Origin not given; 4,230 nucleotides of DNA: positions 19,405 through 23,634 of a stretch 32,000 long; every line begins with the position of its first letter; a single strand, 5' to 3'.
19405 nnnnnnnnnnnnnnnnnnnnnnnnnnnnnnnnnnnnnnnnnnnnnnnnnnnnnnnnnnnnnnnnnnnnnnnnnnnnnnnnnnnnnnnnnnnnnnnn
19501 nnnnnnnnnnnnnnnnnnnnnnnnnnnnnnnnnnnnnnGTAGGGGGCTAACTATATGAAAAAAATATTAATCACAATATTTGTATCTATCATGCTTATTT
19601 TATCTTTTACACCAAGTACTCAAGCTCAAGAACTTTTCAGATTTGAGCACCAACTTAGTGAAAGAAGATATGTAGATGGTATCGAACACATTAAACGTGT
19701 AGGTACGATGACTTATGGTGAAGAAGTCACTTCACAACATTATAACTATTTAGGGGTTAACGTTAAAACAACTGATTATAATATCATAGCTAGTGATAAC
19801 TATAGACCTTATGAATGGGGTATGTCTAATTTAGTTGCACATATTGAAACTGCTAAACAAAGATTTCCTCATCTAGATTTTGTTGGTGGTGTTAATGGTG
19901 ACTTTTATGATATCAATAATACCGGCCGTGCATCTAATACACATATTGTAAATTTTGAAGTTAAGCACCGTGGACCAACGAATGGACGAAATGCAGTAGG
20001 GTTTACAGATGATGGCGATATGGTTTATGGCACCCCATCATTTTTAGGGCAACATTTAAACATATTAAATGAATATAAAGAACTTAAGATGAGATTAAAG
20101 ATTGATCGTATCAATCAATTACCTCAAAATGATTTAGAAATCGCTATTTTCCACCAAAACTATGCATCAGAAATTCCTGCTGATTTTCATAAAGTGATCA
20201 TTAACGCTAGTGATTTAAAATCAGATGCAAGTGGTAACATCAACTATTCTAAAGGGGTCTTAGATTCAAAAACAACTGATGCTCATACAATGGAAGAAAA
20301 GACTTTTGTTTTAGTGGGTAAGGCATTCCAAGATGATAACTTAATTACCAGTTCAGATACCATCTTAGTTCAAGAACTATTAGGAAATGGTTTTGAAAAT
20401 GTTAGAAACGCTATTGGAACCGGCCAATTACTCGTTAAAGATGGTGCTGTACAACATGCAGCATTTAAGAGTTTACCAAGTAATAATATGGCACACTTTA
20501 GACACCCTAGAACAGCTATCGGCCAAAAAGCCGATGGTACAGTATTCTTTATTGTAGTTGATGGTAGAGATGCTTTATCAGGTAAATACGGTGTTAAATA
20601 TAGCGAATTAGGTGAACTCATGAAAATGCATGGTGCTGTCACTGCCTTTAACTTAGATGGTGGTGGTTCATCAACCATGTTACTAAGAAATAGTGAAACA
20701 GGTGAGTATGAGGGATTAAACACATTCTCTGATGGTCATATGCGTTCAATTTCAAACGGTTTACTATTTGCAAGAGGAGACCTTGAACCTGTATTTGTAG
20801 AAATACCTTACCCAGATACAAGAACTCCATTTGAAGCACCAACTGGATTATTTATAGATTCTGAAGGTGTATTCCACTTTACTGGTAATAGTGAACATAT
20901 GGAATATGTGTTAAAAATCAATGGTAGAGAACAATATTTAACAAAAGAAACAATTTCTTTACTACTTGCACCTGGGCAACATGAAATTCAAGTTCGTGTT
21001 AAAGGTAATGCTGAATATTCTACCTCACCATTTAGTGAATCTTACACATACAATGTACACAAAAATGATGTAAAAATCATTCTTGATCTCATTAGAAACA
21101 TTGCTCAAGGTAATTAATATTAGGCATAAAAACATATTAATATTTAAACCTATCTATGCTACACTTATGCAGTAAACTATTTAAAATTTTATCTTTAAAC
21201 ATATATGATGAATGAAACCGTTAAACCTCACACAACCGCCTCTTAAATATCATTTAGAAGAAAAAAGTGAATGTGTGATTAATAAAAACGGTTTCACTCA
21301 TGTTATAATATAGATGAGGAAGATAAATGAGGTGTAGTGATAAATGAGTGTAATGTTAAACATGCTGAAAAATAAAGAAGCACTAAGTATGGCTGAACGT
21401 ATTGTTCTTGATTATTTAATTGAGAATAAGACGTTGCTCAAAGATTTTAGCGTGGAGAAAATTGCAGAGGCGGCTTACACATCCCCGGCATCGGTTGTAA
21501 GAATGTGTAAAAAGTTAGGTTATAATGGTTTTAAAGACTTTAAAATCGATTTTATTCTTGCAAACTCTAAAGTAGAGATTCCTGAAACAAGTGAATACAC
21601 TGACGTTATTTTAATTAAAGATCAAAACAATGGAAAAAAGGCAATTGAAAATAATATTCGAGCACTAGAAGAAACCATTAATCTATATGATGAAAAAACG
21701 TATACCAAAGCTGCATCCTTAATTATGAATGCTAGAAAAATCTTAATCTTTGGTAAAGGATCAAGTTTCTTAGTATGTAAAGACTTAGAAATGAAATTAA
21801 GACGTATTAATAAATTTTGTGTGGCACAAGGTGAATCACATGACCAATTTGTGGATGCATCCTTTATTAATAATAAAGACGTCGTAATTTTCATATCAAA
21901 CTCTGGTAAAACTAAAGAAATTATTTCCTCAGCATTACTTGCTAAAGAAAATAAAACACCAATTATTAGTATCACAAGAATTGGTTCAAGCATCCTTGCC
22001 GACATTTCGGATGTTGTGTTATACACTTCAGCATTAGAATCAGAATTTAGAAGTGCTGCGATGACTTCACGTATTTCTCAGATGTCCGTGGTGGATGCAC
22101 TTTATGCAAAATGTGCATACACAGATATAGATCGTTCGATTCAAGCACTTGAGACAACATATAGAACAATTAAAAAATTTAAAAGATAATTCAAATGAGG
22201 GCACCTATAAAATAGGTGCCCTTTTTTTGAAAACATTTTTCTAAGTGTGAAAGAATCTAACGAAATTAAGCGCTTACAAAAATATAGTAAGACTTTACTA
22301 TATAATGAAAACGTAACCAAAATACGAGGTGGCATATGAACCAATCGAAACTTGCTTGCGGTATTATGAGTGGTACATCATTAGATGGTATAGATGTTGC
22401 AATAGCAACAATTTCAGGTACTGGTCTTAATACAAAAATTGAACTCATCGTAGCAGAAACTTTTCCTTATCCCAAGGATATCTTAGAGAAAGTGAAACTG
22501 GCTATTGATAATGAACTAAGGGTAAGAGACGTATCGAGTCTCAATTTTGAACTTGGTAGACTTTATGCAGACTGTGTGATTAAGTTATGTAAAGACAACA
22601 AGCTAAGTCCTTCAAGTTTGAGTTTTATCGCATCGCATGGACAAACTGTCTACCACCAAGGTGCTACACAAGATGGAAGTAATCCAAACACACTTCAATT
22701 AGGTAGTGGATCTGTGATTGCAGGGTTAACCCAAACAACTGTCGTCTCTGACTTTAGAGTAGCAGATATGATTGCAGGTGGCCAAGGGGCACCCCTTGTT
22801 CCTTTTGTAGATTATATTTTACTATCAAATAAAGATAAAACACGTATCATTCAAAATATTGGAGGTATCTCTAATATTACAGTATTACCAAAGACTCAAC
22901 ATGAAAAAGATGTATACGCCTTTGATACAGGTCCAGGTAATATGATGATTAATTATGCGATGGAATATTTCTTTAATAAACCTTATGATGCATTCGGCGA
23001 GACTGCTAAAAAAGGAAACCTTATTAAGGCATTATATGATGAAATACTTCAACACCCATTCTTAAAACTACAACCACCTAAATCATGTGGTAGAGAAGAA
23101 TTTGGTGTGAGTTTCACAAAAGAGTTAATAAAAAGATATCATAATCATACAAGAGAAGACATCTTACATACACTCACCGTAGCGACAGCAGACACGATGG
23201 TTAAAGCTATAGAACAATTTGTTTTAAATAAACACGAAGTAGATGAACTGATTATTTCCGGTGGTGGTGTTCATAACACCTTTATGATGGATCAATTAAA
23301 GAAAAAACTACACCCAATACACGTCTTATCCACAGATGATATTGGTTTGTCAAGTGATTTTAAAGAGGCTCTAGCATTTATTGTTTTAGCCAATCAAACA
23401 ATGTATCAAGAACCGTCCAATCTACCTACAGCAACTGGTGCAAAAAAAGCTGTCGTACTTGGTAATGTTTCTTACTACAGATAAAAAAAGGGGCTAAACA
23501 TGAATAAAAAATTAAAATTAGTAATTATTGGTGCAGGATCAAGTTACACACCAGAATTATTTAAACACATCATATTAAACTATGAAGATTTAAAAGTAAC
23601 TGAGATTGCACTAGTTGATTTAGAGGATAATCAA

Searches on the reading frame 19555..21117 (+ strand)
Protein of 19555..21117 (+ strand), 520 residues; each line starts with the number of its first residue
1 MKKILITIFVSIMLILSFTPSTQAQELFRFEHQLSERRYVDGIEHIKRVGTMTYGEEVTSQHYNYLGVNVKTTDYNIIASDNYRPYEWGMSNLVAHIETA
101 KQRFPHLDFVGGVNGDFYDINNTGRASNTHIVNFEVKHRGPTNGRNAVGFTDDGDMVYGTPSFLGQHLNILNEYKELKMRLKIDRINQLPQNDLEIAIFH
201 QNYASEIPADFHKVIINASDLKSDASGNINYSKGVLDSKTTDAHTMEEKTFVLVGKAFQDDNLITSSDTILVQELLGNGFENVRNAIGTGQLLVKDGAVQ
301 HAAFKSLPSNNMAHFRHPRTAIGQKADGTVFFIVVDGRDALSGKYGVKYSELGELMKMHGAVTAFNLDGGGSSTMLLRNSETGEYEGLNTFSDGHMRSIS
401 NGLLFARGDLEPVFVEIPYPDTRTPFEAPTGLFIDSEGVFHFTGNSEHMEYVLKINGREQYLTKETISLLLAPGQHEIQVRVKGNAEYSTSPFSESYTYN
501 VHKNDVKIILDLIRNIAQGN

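Call 3: search_protein_families(library=pfam, proteins=[window:19555-21117:+])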
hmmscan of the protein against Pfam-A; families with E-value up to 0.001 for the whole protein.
window:19555-21117:+ (520 aa): 1 family
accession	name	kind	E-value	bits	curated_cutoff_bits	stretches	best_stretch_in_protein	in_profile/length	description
PF09992.14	NAGPA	-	6.5e-35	121.3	25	1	256-405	35-168/169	Phosphodiester glycosidase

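Call 5: search_protein_families(library=ncbifam, proteins=[window:19555-21117:+])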
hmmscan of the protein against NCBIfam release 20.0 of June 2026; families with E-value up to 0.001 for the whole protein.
window:19555-21117:+ (520 aa): 0 families

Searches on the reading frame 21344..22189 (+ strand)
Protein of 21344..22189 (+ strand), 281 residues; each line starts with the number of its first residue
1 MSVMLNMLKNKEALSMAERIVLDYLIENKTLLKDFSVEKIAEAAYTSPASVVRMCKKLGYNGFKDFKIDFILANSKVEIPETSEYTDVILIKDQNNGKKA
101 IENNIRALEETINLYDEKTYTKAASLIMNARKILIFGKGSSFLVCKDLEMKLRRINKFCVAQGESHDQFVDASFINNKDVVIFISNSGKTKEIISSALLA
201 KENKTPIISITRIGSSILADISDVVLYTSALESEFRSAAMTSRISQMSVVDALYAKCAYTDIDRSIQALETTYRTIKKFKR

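Call 3: search_protein_families(library=pfam, proteins=[window:21344-22189:+])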
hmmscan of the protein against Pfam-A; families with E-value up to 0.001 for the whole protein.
window:21344-22189:+ (281 aa): 3 families
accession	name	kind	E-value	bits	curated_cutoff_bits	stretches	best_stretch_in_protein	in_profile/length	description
PF01380.27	SIS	-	1e-25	90.5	25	1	127-254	2-129/131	SIS domain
PF01418.23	HTH_6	-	5e-16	58.9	28.3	1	7-70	7-70/77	Helix-turn-helix domain, rpiR family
PF13580.11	SIS_2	-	3.5e-08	34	27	1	167-211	93-137/138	SIS domain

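Call 5: search_protein_families(library=ncbifam, proteins=[window:21344-22189:+])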
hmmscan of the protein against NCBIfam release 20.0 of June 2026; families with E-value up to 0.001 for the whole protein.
window:21344-22189:+ (281 aa): 20 families
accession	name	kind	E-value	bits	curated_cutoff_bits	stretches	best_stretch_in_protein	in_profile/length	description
NF008458.0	PRK11337.1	equivalog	2.4e-47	161.3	378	1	9-280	22-291/293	MurR/RpiR family transcriptional regulator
NF040776.2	AlsR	equivalog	5.5e-45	153.5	400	1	8-279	9-278/279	transcriptional repressor AlsR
NF008590.0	PRK11557.1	equivalog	6e-37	127.6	355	1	1-278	1-280/282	MurR/RpiR family transcriptional regulator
NF008451.0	PRK11302.1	subfamily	1.1e-30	107.2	296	1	5-254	5-251/286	transcriptional regulator HexR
NF010701.0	PRK14101.1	equivalog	2e-30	105.6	920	1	6-258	346-595/638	bifunctional transcriptional regulator/glucokinase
NF012026.0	PRK15482.1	equivalog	5.7e-28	98.2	408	1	9-270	8-275/285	HTH-type transcriptional regulator MurR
TIGR03127.2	RuMP_HxlB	equivalog_domain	3.1e-16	59.7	160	1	107-238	7-133/178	6-phospho-3-hexuloisomerase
NF041755.1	RuMP_HxlAB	equivalog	2.9e-15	56.1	500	1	91-233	206-344/391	bifunctional 3-hexulose-6-phosphate synthase/6-phospho-3-hexuloisomerase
NF001484.0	PRK00331.1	subfamily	5.1e-11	41.7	381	1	99-275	256-430/601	isomerizing glutamine--fructose-6-phosphate transaminase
TIGR01135.1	glmS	equivalog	9.6e-11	40.9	418.05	1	98-261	254-421/607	glutamine--fructose-6-phosphate transaminase (isomerizing)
NF008141.0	PRK10892.1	equivalog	5.1e-10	39.1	505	1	94-228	13-147/328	arabinose-5-phosphate isomerase KdsD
NF046059.1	NagB_SO3506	equivalog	3.6e-08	33.1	430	1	178-259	87-167/330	glucosamine-6-phosphate deaminase NagB-II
NF002805.0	PRK02947.1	subfamily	2.5e-07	30.1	135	1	167-214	97-144/247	sugar isomerase domain-containing protein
TIGR00393.1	kpsF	subfamily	3.2e-07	30.2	203.7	1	132-253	2-125/268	KpsF/GutQ family sugar-phosphate isomerase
NF008581.0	PRK11543.1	equivalog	4.9e-07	29.1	481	1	108-230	20-142/321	arabinose-5-phosphate isomerase GutQ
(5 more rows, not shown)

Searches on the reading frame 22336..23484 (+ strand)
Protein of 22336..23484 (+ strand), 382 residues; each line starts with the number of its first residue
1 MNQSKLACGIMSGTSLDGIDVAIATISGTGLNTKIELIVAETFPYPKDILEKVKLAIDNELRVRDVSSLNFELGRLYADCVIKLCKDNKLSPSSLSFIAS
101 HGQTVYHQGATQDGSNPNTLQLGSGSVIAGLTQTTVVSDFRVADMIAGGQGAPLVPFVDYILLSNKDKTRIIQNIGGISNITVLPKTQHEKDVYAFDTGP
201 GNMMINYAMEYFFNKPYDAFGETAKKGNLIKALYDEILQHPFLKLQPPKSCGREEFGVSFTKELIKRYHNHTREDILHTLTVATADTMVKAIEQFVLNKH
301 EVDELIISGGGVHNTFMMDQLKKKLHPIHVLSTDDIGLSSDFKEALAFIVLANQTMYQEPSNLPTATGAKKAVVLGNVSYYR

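Call 3: search_protein_families(library=pfam, proteins=[window:22336-23484:+])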
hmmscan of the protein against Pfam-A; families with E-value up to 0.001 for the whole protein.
window:22336-23484:+ (382 aa): 1 family
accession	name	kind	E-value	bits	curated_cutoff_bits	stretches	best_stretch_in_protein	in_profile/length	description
PF03702.20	AnmK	-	3.6e-104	349.2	24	1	8-380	4-366/367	Anhydro-N-acetylmuramic acid kinase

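Call 5: search_protein_families(library=ncbifam, proteins=[window:22336-23484:+])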
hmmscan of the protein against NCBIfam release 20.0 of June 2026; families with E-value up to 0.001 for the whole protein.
window:22336-23484:+ (382 aa): 14 families
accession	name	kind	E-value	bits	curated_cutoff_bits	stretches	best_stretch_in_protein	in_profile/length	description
NF007142.0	PRK09585.2-1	equivalog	6.3e-178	591.6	435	1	3-381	2-382/384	anhydro-N-acetylmuramic acid kinase AnmK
NF007148.0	PRK09585.3-2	equivalog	2.2e-134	448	387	1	3-380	7-384/386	anhydro-N-acetylmuramic acid kinase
NF007151.0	PRK09585.3-6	equivalog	2.2e-123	411.9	599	1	3-379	11-395/396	anhydro-N-acetylmuramic acid kinase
NF007143.0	PRK09585.2-2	equivalog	1.4e-103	346.7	533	1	8-379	4-379/382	anhydro-N-acetylmuramic acid kinase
NF007139.0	PRK09585.1-3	equivalog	1.5e-102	343.5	367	1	4-378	3-367/370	anhydro-N-acetylmuramic acid kinase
NF007146.0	PRK09585.2-6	equivalog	1.4e-91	307.2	440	1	8-378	4-365/391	anhydro-N-acetylmuramic acid kinase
NF007149.0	PRK09585.3-4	equivalog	2e-87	293.6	616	1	3-380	15-397/399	anhydro-N-acetylmuramic acid kinase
NF007138.0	PRK09585.1-1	equivalog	4e-87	292.7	588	1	8-378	7-364/370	anhydro-N-acetylmuramic acid kinase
NF007150.0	PRK09585.3-5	equivalog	6.8e-79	265.6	585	1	8-378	6-382/393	anhydro-N-acetylmuramic acid kinase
NF007141.0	PRK09585.1-5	equivalog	3.5e-77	259.7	352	1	5-378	4-364/370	anhydro-N-acetylmuramic acid kinase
NF007145.0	PRK09585.2-5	equivalog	2.1e-75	254.4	514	1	8-377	4-374/379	anhydro-N-acetylmuramic acid kinase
NF007144.0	PRK09585.2-3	equivalog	6.1e-67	226.3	436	1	7-378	8-355/358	anhydro-N-acetylmuramic acid kinase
NF007140.0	PRK09585.1-4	equivalog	3.7e-62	210.7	605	1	8-378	17-379/382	anhydro-N-acetylmuramic acid kinase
NF007147.0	PRK09585.3-1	equivalog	2.5e-53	181.4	822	1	8-378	4-361/393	anhydro-N-acetylmuramic acid kinase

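Call 44: find_related_loci(query=window:22336-23481:+, collection=genome_contigs, flank=10000)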
Query window:22336-23481:+ (382 aa) in genome_contigs; peptide patterns used: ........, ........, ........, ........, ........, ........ (x = any residue, [..] = any of these).
55 stretches matched a pattern; 5 encode a relative of the query (tblastn E <= 1e-3); 5 distinct loci.
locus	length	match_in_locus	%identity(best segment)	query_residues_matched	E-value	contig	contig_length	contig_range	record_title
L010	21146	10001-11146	95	1-382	0e+0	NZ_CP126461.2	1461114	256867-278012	Acholeplasma laidlawii strain 8195 chromosome, complete genome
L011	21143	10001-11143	73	1-381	0e+0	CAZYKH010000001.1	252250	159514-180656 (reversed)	MAG TPA_asm: uncultured Acholeplasma sp. isolate ERP125879_co1_114 genome assembly, contig: NODE_1_length_252250_cov_31.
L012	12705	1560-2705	72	1-382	0e+0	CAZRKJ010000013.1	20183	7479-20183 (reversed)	MAG TPA_asm: uncultured Acholeplasma sp. isolate binchicken_co173_132 genome assembly, contig: NODE_9045_length_20183_co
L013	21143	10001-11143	66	1-381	5e-166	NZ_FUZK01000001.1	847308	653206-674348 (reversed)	Acholeplasma oculi strain ATCC 27350, whole genome shotgun sequence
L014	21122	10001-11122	46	5-381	2e-108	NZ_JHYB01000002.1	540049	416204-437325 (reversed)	Haploplasma modicum ATCC 29102 T352DRAFT_scaffold00001.1_C, whole genome shotgun sequence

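Call 47: search_protein_families(library=pfam, proteins=[L014:569-1510:+, L014:1931-2587:+, L014:2634-4796:+, L014:5216-6685:+, L014:6687-7544:+, L014:8001-8906:+, L014:8981-9835:+, L014:11181-12410:+, L014:16158-17171:+, L014:17265-19856:+])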
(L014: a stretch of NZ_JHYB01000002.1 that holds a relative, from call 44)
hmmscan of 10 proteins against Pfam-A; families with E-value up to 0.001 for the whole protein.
L014:569-1510:+ (313 aa): 3 families
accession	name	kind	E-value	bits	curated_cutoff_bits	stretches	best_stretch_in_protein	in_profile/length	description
PF14527.11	LAGLIDADG_WhiA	-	2.5e-29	101.7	23.2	1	122-213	3-93/93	WhiA LAGLIDADG-like domain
PF02650.20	HTH_WhiA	-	6.7e-23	81.4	27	1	216-303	1-84/84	WhiA C-terminal HTH domain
PF10298.14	WhiA_N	-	3.6e-11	43.4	23.4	1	19-99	2-82/86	WhiA N-terminal LAGLIDADG-like domain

L014:1931-2587:+ (218 aa): 0 families

L014:2634-4796:+ (720 aa): 10 families
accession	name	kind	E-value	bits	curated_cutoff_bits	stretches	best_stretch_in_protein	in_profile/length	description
PF16921.10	Tex_YqgF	-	7.3e-53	178.8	27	1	315-446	2-126/126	Tex protein YqgF-like domain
PF12836.13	HHH_3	-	6.8e-29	100.2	27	1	486-550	1-65/65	Helix-hairpin-helix motif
PF22706.1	Tex_central_region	-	1.6e-26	93.8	27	1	136-298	5-178/178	Tex central region-like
PF09371.15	Tex_N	-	1.6e-26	92.2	32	1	4-77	2-75/75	Tex-like protein N-terminal domain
PF00575.29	S1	-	5.8e-17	62.3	22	1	646-717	2-73/74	S1 RNA binding domain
PF17674.7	HHH_9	-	1e-15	58.8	23.1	1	557-628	2-70/70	HHH domain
PF14635.12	HHH_7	-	5e-12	46.5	27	1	459-552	5-104/104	Helix-hairpin-helix motif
PF03934.19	T2SSK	-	2.6e-07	31.3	24.2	1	491-540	1-51/63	Type II secretion system (T2SS), protein K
PF14639.11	YqgF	-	3.2e-07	30.7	35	1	364-453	52-147/150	Holliday-junction resolvase-like of SPT6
PF23459.1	S1_RRP5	-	1.7e-05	25.7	27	1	646-716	1-71/72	RRP5 S1 domain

L014:5216-6685:+ (489 aa): 7 families
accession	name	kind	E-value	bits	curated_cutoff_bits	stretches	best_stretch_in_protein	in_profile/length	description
PF01276.26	OKR_DC_1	-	1.3e-85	288.2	27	1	9-372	1-416/417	Orn/Lys/Arg decarboxylase, major domain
PF00155.27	Aminotran_1_2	-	3.8e-10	39.9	19.7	1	68-310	43-299/361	Aminotransferase class I and II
PF00266.25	Aminotran_5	-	1e-09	38.3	21.5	1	54-232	29-205/371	Aminotransferase class-V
PF03711.20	OKR_DC_1_C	-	1.6e-08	35.4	24.2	1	385-455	28-105/132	Orn/Lys/Arg decarboxylase, C-terminal domain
PF01041.23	DegT_DnrJ_EryC1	-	2.4e-07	30.7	19.8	1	80-202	37-150/360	DegT/DnrJ/EryC1/StrS aminotransferase family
PF05889.19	SepSecS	-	0.00034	19.9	21.1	1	88-203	79-198/389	O-phosphoseryl-tRNA(Sec) selenium transferase, SepSecS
PF01212.27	Beta_elim_lyase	-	0.00044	20.1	27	1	72-244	37-214/288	Beta-eliminating lyase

L014:6687-7544:+ (285 aa): 1 family
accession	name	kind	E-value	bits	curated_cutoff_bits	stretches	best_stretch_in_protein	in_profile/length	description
PF00491.26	Arginase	-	1.4e-76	258.1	22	1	21-279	2-277/280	Arginase family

L014:8001-8906:+ (301 aa): 0 families

L014:8981-9835:+ (284 aa): 4 families
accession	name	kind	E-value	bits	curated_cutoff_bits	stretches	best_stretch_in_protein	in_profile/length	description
PF01380.27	SIS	-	8.5e-26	90.7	25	1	128-256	1-129/131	SIS domain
PF01418.23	HTH_6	-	2.9e-16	59.7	28.3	1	9-69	9-69/77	Helix-turn-helix domain, rpiR family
PF13580.11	SIS_2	-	1.6e-09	38.4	27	1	166-214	90-138/138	SIS domain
PF22381.2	Staph_reg_Sar_Rot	-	0.00019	21.9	27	0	4-59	2-53/85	Transcriptional regulator SarA/Rot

L014:11181-12410:+ (409 aa): 2 families
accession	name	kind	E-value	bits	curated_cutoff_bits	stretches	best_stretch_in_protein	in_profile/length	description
PF02638.21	GHL10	-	5.9e-57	193.6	27.9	1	35-349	1-298/311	Glycosyl hydrolase-like 10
PF02065.24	Melibiase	-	4.1e-05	23.2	27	1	108-205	101-191/347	Melibiase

L014:16158-17171:+ (337 aa): 2 families
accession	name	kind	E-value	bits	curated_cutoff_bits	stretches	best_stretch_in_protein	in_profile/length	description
PF00144.29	Beta-lactamase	-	2.9e-49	168.5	27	1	15-321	11-318/329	Beta-lactamase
PF00768.25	Peptidase_S11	-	0.00027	20.9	27.6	0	51-84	32-64/239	D-alanyl-D-alanine carboxypeptidase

L014:17265-19856:+ (863 aa): 2 families
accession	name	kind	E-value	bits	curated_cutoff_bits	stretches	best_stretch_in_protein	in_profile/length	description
PF01510.30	Amidase_2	-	7.2e-17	62.4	26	1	646-780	3-130/131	N-acetylmuramoyl-L-alanine amidase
PF02368.24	Big_2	-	6e-14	52.2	22.8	1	501-546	23-66/79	Bacterial Ig-like domain (group 2)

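Call 71: search_protein_families(library=pfam, proteins=[L014:8001-8906:+], max_evalue=0.01)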
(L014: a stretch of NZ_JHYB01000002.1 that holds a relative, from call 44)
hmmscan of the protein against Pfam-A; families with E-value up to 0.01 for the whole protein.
L014:8001-8906:+ (301 aa): 0 families
